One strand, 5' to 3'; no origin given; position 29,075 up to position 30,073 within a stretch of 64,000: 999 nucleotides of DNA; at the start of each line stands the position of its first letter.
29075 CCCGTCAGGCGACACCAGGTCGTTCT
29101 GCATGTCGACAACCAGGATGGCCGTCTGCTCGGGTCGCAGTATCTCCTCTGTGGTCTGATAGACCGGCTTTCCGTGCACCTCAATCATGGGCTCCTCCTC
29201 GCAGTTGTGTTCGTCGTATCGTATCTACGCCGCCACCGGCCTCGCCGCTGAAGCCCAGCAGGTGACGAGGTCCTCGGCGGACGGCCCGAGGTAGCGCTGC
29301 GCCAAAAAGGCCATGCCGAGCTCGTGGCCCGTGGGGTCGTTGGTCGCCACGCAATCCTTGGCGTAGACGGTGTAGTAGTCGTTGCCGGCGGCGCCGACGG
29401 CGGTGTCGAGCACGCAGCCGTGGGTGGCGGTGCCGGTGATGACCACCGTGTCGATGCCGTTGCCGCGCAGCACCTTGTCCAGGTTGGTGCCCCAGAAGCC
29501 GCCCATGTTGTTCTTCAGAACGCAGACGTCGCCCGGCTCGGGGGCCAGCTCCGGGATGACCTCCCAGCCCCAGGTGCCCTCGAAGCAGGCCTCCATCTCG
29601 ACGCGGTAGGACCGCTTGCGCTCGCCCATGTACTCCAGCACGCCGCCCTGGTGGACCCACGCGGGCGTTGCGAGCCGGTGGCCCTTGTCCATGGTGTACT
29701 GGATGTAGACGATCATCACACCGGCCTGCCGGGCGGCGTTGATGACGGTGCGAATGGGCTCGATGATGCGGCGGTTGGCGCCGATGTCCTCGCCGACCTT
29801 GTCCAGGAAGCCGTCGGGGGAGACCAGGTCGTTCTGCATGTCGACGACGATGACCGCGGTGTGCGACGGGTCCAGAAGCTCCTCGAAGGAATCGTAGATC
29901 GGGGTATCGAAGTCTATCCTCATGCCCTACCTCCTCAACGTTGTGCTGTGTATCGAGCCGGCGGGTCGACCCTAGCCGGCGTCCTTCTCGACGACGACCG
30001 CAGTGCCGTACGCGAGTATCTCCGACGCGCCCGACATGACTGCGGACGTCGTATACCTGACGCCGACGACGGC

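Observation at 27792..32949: Four tandem isochorismatase-like cysteine hydrolase paralogs with an embedded, translationally coupled YbjQ gene, behind an S9 peptidase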

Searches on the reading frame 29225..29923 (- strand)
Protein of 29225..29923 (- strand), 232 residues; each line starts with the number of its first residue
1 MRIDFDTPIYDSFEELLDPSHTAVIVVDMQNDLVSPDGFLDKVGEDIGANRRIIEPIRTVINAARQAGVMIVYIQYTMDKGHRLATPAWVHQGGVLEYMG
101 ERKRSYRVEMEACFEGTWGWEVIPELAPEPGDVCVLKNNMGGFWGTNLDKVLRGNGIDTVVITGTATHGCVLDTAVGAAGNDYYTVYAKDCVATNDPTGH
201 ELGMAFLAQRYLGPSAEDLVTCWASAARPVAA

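Call 3: search_protein_families(library=pfam, proteins=[window:29225-29923:-])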
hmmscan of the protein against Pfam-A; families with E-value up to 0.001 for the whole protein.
window:29225-29923:- (232 aa): 1 family
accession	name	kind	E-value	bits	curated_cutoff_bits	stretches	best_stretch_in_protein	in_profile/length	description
PF00857.26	Isochorismatase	-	3.6e-43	148.1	27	1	22-210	1-166/175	Isochorismatase domain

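Call 4: search_protein_families(library=ncbifam, proteins=[window:29225-29923:-], max_evalue=0.01)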
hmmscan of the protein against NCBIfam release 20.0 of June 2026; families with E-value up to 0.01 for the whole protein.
window:29225-29923:- (232 aa): 4 families
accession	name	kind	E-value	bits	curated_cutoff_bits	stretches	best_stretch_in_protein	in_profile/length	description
TIGR03614.1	RutB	equivalog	3.9e-35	121.5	377.95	1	17-203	11-197/226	pyrimidine utilization protein B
NF050097.1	BiurAmidohydBiuH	equivalog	1.1e-30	106.8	370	1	12-205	9-199/221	biuret amidohydrolase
NF008517.0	PRK11440.1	equivalog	9.8e-14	51.7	195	1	117-207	82-171/188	hydrolase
NF008623.0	PRK11609.1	equivalog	0.00087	19.1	174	0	146-187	132-173/213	bifunctional nicotinamidase/pyrazinamidase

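Call 7: find_encoding_contigs(protein=window:29225-29923:-, flank=10000, max_places=6)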
Protein window:29225-29923:- (232 aa): no gene with exactly this product is on record in the collection.
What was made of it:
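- Tried and rejected: Exact-sequence look-up of iso3 found nothing on record (call 7).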

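Call 8: find_homologous_proteins(query=window:29225-29923:-, max_evalue=1e-20)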
Query window:29225-29923:- (232 aa): 120 proteins with E <= 1e-20 among 528 candidates.
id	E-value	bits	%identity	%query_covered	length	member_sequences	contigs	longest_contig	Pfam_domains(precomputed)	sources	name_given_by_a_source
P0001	1.2e-144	498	92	100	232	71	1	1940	PF00857.27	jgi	jgi:nicotinamidase-related amidase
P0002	2.4e-103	363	95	71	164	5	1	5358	PF00857.27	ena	-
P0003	1.7e-90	321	90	67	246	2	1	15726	PF00857.27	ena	-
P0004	2.7e-85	304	58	97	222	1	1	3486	PF00857.27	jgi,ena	jgi:ureidoacrylate peracid hydrolase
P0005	9.7e-85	302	59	97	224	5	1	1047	PF00857.27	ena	-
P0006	1.3e-84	302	55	100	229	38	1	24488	PF00857.27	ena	-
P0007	2.5e-84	301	55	100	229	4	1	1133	PF00857.27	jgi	jgi:nicotinamidase-related amidase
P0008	1.0e-83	299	60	97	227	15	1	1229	PF00857.27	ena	-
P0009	1.1e-83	298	60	97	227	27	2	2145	PF00857.27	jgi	jgi:nicotinamidase-related amidase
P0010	1.9e-83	298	57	97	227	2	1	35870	PF00857.27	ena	-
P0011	2.8e-83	297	58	97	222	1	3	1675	PF00857.27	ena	-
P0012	5.7e-83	296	58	97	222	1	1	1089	PF00857.27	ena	-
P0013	1.9e-82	294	56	97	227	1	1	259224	PF00857.27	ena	-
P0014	5.1e-82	293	58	97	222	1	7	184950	PF00857.27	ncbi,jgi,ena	jgi:nicotinamidase-related amidase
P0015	5.0e-81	290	57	97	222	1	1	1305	PF00857.27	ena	-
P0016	1.4e-80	288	56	97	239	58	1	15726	PF00857.27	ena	-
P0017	1.8e-77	278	54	96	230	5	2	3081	PF00857.27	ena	-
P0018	1.2e-76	276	54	97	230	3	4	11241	PF00857.27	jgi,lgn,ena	-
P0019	8.4e-76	273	53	96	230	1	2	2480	PF00857.27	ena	-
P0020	1.1e-75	272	54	96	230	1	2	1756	PF00857.27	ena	-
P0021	1.3e-75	272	54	96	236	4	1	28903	PF00857.27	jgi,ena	jgi:nicotinamidase-related amidase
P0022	5.4e-75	270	51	97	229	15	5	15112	PF00857.27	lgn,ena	-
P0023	7.4e-75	270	52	96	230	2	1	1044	PF00857.27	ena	-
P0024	6.0e-71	257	58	85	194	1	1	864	PF00857.27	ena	-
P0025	1.0e-70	256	52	95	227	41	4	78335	PF00857.27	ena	-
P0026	2.1e-69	252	52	100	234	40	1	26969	PF00857.27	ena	-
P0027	1.3e-66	243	95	47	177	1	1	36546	PF00857.27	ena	-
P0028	5.2e-63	231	49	97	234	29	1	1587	PF00857.27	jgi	jgi:nicotinamidase-related amidase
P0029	7.9e-63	230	47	100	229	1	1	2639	PF00857.27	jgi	jgi:nicotinamidase-related amidase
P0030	3.4e-61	225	49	97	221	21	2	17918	PF00857.27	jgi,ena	jgi:nicotinamidase-related amidase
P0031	4.6e-60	221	57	76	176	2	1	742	PF00857.27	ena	-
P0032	4.6e-58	215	50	93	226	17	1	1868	PF00857.27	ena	-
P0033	8.4e-58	214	49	97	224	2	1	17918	PF00857.27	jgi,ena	jgi:ureidoacrylate peracid hydrolase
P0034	2.1e-57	212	49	94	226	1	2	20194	PF00857.27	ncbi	ncbi:isochorismatase family cysteine hydrolase [Chloroflexota bacterium]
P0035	1.0e-56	210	47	97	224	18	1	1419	PF00857.27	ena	-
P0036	1.9e-56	209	60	66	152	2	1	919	PF00857.27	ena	-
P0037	8.2e-56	207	46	96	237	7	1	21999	PF00857.27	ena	-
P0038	1.9e-55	206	46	98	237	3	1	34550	PF00857.27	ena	-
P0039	4.5e-55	205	47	98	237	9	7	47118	PF00857.27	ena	-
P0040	6.1e-55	204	47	98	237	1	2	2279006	PF00857.27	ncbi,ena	-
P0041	8.4e-55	204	47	94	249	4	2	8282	PF00857.27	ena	-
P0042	1.6e-54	203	47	98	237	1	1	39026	PF00857.27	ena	-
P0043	4.8e-54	201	46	98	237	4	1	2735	PF00857.27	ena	-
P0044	1.5e-52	197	45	98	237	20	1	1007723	PF00857.27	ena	-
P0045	1.7e-52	196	45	98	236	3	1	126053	PF00857.27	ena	-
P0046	2.4e-52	196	45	98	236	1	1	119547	PF00857.27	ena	-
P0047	3.9e-52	195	45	98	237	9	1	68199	PF00857.27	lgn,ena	-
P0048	9.5e-52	194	47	94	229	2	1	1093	PF00857.27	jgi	jgi:nicotinamidase-related amidase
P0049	4.5e-51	192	44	98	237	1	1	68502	PF00857.27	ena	-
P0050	2.2e-50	189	43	96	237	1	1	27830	PF00857.27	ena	-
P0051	2.3e-50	189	54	70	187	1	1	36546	PF00857.27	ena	-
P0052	2.6e-44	170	41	93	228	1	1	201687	PF00857.27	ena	-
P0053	2.7e-44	170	41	93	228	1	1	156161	PF00857.27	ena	-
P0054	3.6e-44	169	40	96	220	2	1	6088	PF00857.27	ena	-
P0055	5.5e-44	169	40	93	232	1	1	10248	PF00857.27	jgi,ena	-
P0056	5.6e-44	168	41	93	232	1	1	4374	PF00857.27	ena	-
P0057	2.2e-43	167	40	93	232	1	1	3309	PF00857.27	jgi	jgi:nicotinamidase-related amidase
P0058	2.3e-43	166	40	93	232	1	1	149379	PF00857.27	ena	-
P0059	3.2e-43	166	40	93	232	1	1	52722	PF00857.27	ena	-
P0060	3.2e-43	166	40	93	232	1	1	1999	PF00857.27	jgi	jgi:nicotinamidase-related amidase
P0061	5.1e-43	165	40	93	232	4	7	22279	PF00857.27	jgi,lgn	-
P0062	6.0e-43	165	40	93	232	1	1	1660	PF00857.27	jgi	jgi:ureidoacrylate peracid hydrolase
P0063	7.3e-43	165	40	93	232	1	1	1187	PF00857.27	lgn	-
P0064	8.3e-43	165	40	94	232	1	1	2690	PF00857.27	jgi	jgi:nicotinamidase-related amidase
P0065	1.3e-42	164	40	93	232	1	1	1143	PF00857.27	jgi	jgi:nicotinamidase-related amidase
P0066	1.9e-42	164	40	93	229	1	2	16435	PF00857.27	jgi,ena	jgi:nicotinamidase-related amidase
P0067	1.9e-42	164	40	93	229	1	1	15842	PF00857.27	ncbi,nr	ncbi:MAG TPA: isochorismatase family cysteine hydrolase [Ktedonobacteraceae bacterium]|nr:isochorism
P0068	1.9e-42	163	40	93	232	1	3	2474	PF00857.27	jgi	jgi:nicotinamidase-related amidase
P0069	2.0e-42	163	40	93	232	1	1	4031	PF00857.27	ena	-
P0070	2.0e-42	163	40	94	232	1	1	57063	PF00857.27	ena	-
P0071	3.9e-42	162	40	93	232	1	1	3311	PF00857.27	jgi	jgi:nicotinamidase-related amidase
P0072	7.9e-42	161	40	93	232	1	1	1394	PF00857.27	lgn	-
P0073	8.7e-42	161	39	93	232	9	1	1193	PF00857.27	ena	-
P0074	9.1e-42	161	40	93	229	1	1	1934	PF00857.27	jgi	jgi:nicotinamidase-related amidase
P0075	1.3e-41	161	40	93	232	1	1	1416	PF00857.27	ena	-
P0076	2.3e-40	157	40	90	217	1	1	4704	PF00857.27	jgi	jgi:nicotinamidase-related amidase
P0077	2.5e-40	157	40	94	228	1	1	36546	PF00857.27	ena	-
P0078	3.8e-39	153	50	63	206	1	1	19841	PF00857.27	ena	-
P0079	4.7e-39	152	38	93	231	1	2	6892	PF00857.27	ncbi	-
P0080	4.1e-36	143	40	96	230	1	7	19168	PF00857.27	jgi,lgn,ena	jgi:nicotinamidase-related amidase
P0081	6.9e-36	142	41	89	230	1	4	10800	PF00857.27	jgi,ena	-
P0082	7.4e-36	142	39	92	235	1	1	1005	PF00857.27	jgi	jgi:ureidoacrylate peracid hydrolase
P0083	8.5e-32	129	38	94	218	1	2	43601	PF00857.27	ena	-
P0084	1.2e-31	128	34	94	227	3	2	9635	PF00857.27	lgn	-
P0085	4.6e-31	126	36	90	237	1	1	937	PF00857.27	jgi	jgi:ureidoacrylate peracid hydrolase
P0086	2.1e-26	111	34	91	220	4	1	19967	PF00857.27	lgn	-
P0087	3.2e-26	110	40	93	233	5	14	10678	PF00857.27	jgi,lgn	jgi:ureidoacrylate peracid hydrolase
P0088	6.2e-26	109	37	79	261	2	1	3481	PF00857.27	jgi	jgi:ureidoacrylate peracid hydrolase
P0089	4.1e-25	107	33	95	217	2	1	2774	PF00857.27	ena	-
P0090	6.8e-25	106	40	77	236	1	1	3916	PF00857.27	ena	-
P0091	7.6e-25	106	37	91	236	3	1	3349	PF00857.27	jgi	jgi:ureidoacrylate peracid hydrolase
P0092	8.7e-25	106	36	91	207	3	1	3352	PF00857.27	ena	-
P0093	1.3e-24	105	37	80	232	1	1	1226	PF00857.27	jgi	jgi:ureidoacrylate peracid hydrolase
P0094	1.4e-24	105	36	93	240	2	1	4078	PF00857.27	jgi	-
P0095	1.7e-24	105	38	79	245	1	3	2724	PF00857.27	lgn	-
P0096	3.2e-24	104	39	81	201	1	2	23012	PF00857.27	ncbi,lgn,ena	-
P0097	3.4e-24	104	40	76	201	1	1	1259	PF00857.27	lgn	-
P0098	4.2e-24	103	39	81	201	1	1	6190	PF00857.27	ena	-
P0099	4.3e-24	103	41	77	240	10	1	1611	PF00857.27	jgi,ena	-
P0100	5.7e-24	103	37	90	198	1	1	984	PF00857.27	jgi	jgi:nicotinamidase-related amidase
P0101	8.6e-24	102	33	85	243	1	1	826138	PF00857.27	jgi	jgi:ureidoacrylate peracid hydrolase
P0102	9.0e-24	102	36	78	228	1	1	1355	PF00857.27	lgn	-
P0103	1.0e-23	102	39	76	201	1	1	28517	PF00857.27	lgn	-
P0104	1.3e-23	102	39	79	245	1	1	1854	PF00857.27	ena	-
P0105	1.5e-23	102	33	85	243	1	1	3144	PF00857.27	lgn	-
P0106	1.7e-23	101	38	81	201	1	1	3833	PF00857.27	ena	-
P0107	1.7e-23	101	38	81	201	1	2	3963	PF00857.27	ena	-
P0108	2.3e-23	101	37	84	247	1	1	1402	PF00857.27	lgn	-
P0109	3.0e-23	101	33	85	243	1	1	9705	PF00857.27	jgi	-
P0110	3.0e-23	101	33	85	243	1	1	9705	PF00857.27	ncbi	ncbi:MAG: pyrimidine utilization protein B [Sphingomonas sp.]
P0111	8.6e-23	99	38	85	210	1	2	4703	PF00857.27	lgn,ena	-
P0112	1.5e-22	98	39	81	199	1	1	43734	PF00857.27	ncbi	-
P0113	2.0e-22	98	39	81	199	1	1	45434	PF00857.27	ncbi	-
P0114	3.9e-22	97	38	86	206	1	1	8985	PF00857.27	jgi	jgi:nicotinamidase-related amidase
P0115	9.8e-22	96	41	82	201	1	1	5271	PF00857.27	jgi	-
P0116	1.8e-21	95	36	78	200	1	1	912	PF00857.27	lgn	-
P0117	2.6e-21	94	43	78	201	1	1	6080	PF00857.27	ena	-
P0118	2.6e-21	94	43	78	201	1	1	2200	PF00857.27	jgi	-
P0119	3.5e-21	94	34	78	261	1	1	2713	PF00857.27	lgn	-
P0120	6.4e-21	93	28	95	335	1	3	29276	PF00857.27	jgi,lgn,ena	-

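Call 9: find_encoding_contigs(protein=P0003, flank=10000, max_places=3)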
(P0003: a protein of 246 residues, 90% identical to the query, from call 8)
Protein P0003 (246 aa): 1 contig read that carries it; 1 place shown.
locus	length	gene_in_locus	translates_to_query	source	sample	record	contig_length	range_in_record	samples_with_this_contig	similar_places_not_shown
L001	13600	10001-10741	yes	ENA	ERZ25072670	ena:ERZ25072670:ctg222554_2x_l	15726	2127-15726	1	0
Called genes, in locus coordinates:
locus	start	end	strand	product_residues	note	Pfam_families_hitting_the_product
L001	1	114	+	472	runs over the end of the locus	PF01979:Amidohydro_1, PF07969:Amidohydro_3 (weak)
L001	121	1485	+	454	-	PF03972:MmgE_PrpD_N, PF19305:MmgE_PrpD_C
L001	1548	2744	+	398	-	PF04909:Amidohydro_2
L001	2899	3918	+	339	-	PF04909:Amidohydro_2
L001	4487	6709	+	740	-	-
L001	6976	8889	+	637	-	PF26550:Tricorn_2nd, PF26549:Tricorn_N, PF26550:Tricorn_2nd, PF26549:Tricorn_N, PF07676:PD40 (weak), PF26549:Tricorn_N, PF07676:PD40 (weak), PF00326:Peptidase_S9, +6 more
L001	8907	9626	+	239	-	PF00857:Isochorismatase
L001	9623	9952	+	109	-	PF01906:YbjQ_1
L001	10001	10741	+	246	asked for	PF00857:Isochorismatase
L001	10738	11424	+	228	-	PF00857:Isochorismatase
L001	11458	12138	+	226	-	PF00857:Isochorismatase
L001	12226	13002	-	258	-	PF00528:BPD_transp_1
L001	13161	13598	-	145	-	?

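Call 10: find_encoding_contigs(protein=P0014, flank=10000, max_places=3)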
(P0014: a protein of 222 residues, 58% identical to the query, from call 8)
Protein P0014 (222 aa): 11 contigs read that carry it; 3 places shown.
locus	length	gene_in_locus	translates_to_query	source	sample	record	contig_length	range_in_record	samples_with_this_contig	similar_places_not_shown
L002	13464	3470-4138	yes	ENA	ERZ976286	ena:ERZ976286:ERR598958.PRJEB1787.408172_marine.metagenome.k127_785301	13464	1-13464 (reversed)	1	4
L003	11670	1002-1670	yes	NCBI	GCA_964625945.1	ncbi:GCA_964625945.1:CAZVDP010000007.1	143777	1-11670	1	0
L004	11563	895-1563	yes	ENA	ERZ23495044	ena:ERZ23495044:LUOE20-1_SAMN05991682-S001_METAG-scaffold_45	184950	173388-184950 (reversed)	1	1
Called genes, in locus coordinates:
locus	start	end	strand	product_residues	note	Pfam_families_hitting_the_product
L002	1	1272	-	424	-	?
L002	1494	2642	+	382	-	PF04909:Amidohydro_2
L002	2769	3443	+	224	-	PF00857:Isochorismatase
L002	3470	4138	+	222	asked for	PF00857:Isochorismatase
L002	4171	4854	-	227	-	PF00857:Isochorismatase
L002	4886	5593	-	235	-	PF00857:Isochorismatase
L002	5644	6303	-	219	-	PF00857:Isochorismatase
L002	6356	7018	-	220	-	PF00857:Isochorismatase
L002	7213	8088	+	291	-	PF03328:HpcH_HpaI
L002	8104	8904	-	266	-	PF00106:adh_short, PF08659:KR (weak), PF13561:adh_short_C2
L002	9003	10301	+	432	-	PF07690:MFS_1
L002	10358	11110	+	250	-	PF03737:RraA-like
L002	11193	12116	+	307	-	PF10017:Methyltransf_33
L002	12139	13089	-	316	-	PF00534:Glycos_transf_1, PF13692:Glyco_trans_1_4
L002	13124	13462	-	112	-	PF03781:FGE-sulfatase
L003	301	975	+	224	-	PF00857:Isochorismatase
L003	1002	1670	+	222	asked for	PF00857:Isochorismatase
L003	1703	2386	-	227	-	PF00857:Isochorismatase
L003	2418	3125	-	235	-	PF00857:Isochorismatase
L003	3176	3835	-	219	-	PF00857:Isochorismatase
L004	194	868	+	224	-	PF00857:Isochorismatase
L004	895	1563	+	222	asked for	PF00857:Isochorismatase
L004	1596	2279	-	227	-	PF00857:Isochorismatase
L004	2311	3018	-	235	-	PF00857:Isochorismatase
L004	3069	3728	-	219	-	PF00857:Isochorismatase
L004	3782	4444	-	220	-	PF00857:Isochorismatase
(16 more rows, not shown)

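Call 11: find_encoding_contigs(protein=P0013, flank=10000, max_places=3)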
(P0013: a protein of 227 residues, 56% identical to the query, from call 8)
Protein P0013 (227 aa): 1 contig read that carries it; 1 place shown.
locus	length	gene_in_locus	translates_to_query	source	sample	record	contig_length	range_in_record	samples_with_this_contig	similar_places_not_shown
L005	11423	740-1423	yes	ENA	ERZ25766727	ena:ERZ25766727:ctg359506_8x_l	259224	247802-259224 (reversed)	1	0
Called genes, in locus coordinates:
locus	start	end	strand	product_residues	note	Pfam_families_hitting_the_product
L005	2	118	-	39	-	?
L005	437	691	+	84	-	PF00857:Isochorismatase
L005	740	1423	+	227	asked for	PF00857:Isochorismatase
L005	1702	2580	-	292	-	-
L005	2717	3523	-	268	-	PF00857:Isochorismatase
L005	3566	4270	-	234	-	PF00857:Isochorismatase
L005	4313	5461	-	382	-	PF04909:Amidohydro_2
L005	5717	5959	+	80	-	-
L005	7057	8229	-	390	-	PF28175:T4SS_LegC2C7 (faint)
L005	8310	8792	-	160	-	-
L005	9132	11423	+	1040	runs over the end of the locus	PF02012:BNR (faint), PF15902:Sortilin-Vps10 (weak)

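Call 17: find_related_loci(query=A1, collection=genome_contigs, flank=10000)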
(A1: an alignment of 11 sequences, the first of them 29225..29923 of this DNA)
Query A1 (232 aa) in genome_contigs; peptide patterns used: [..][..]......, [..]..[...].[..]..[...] (x = any residue, [..] = any of these).
600 stretches matched a pattern (row limit reached: there are more); 347 encode a relative of the query (tblastn E <= 1e-3); the best 80 are kept; 80 distinct loci.
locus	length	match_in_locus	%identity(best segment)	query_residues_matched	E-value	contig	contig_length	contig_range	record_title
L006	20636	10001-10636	43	9-223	1e-53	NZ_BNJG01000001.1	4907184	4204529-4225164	Ktedonobacter robiniae strain SOSP1-30 sequence1, whole genome shotgun sequence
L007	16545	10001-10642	40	9-225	6e-48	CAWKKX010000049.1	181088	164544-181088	MAG: uncultured Chloroflexia bacterium isolate MFD04580.bin.2.112 genome assembly, contig: contig_675, whole genome shot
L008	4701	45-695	39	9-228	5e-48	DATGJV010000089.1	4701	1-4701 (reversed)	MAG TPA_asm: Ktedonobacteraceae bacterium isolate SMAG_U9842 k141_423584, whole genome shotgun sequence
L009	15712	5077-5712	40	9-223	3e-47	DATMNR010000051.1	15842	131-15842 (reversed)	MAG TPA_asm: Ktedonobacteraceae bacterium isolate SMAG_U12855 k141_2057776, whole genome shotgun sequence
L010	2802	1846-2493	39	9-227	4e-47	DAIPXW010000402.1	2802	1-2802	MAG TPA_asm: Candidatus Dormiibacterota bacterium isolate CTOTU1572 NODE_3729_length_2802_cov_6.082636, whole genome sho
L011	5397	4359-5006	38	9-227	6e-47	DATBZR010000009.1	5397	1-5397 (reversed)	MAG TPA_asm: Candidatus Dormiibacterota bacterium isolate SMAG_U7624 k141_348620, whole genome shotgun sequence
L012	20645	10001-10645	36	9-226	9e-47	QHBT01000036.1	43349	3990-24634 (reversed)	MAG: Candidatus Dormiibacter spiritus isolate RRmetagenome_bin13 antarctic_metabat_sens_bin_3_contig_1938, whole genome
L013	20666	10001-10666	33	1-231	1e-36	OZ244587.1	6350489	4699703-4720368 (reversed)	MAG: Candidatus Poribacteria bacterium isolate 01ec1ce0-d2a5-493a-a37f-f7455bcb6da2 genome assembly, chromosome: 1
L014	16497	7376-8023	35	17-232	5e-35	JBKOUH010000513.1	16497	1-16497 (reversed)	MAG: Pseudomonadota bacterium isolate GM_HAYS_MAG_00031 GM_HAYS_000000654478, whole genome shotgun sequence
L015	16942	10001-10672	32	2-232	5e-34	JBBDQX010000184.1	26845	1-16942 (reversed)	MAG: Acetobacterales bacterium isolate LejiaC_68_10 Lejia_C_4119_length_26845_cov_6, whole genome shotgun sequence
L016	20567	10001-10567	36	17-212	2e-33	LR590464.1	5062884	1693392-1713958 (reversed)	Leclercia adecarboxylata strain NCTC13032 genome assembly, chromosome: 1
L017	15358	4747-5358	35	7-223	1e-33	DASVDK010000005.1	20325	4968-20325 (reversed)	MAG TPA_asm: Thermodesulfobacteriota bacterium isolate SMAG_U2031 k141_1162927, whole genome shotgun sequence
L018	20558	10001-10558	38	17-209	2e-33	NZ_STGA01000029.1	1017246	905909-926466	Rhizobium sp. FKY42 NODE_37_length_1017176_cov_208.538116, whole genome shotgun sequence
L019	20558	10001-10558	38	17-209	3e-33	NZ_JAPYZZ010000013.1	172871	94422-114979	Rhizobium rhizogenes strain ST15.13.057 scaffold13.1, whole genome shotgun sequence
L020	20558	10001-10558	38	17-209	6e-33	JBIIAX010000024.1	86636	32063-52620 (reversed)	MAG: Caulobacter sp. isolate ME2000-06-06pf_3300042549_group1_bin95 Rohwer_bin1847_scaffold_81_c1, whole genome shotgun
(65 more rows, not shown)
